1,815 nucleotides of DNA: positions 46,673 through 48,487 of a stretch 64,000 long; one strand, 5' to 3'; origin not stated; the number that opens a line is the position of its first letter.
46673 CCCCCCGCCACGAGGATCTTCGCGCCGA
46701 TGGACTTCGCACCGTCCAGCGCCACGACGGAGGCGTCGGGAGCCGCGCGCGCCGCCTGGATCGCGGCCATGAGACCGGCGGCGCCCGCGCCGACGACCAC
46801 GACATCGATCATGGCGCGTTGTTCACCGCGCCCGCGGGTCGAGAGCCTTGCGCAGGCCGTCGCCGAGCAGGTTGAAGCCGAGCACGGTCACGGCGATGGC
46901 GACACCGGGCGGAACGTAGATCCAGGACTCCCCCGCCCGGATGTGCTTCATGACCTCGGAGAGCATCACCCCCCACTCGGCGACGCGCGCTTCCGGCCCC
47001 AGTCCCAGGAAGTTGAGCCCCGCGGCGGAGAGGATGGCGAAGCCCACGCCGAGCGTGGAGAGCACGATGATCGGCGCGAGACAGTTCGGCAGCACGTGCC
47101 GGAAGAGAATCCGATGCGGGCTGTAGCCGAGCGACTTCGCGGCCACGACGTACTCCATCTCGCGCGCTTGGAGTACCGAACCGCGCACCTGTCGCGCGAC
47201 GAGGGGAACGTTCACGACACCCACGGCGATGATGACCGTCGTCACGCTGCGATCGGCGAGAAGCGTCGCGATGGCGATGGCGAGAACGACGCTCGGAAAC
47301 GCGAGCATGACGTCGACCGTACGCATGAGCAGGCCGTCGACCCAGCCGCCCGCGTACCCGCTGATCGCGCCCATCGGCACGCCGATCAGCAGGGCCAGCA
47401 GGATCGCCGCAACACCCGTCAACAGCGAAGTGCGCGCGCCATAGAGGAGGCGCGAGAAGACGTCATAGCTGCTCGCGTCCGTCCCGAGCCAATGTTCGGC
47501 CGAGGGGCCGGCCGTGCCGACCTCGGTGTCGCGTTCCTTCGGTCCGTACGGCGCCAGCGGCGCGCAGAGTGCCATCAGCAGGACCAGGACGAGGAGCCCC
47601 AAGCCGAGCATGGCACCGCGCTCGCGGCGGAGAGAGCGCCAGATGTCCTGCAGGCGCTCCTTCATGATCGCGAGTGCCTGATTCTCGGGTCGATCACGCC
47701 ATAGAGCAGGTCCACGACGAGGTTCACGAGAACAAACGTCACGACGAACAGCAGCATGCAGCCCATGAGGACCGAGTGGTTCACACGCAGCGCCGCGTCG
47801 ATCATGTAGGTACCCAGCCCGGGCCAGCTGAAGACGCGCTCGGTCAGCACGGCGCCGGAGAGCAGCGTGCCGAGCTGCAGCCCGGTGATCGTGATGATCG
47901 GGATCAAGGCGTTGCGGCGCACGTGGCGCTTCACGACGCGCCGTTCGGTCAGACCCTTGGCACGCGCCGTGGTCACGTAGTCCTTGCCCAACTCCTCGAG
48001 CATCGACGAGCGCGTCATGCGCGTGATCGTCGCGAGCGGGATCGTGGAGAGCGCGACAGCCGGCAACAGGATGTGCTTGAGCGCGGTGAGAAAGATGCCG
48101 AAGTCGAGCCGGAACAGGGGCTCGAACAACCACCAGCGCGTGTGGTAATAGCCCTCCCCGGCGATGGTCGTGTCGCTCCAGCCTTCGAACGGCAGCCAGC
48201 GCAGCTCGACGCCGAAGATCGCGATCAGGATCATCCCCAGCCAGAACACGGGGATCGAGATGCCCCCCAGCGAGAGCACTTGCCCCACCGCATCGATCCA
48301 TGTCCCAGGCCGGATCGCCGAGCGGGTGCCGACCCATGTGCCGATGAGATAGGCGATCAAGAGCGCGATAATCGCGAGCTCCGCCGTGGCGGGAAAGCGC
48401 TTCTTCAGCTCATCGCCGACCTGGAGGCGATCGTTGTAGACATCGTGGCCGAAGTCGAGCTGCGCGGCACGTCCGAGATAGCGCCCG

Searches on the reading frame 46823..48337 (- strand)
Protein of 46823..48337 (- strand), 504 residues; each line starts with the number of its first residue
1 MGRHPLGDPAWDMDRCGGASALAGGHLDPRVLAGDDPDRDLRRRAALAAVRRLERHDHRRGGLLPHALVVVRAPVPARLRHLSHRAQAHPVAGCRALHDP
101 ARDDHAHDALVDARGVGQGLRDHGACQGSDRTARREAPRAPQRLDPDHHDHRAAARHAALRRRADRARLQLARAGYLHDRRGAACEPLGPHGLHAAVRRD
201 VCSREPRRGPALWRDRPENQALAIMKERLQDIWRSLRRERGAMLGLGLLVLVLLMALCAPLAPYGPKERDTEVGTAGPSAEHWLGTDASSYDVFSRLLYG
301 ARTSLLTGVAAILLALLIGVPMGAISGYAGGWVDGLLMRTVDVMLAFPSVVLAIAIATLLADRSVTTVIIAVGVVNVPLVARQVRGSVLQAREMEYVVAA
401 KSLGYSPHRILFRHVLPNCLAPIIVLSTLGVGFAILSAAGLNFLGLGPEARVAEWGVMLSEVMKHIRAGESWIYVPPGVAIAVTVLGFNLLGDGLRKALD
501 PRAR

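Call 19: search_protein_families(library=pfam, proteins=[window:46823-48337:-], max_evalue=0.00001)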
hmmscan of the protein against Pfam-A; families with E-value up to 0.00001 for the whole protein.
window:46823-48337:- (504 aa): 2 families
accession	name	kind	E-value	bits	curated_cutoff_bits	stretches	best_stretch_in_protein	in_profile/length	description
PF00528.27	BPD_transp_1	-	9.7e-31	107.4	26.4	1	319-504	1-183/184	Binding-protein-dependent transport system inner membrane component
PF12911.12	OppC_N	-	1.5e-11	44.4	23.9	1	229-271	3-46/53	N-terminal TM domain of oligopeptide transport permease C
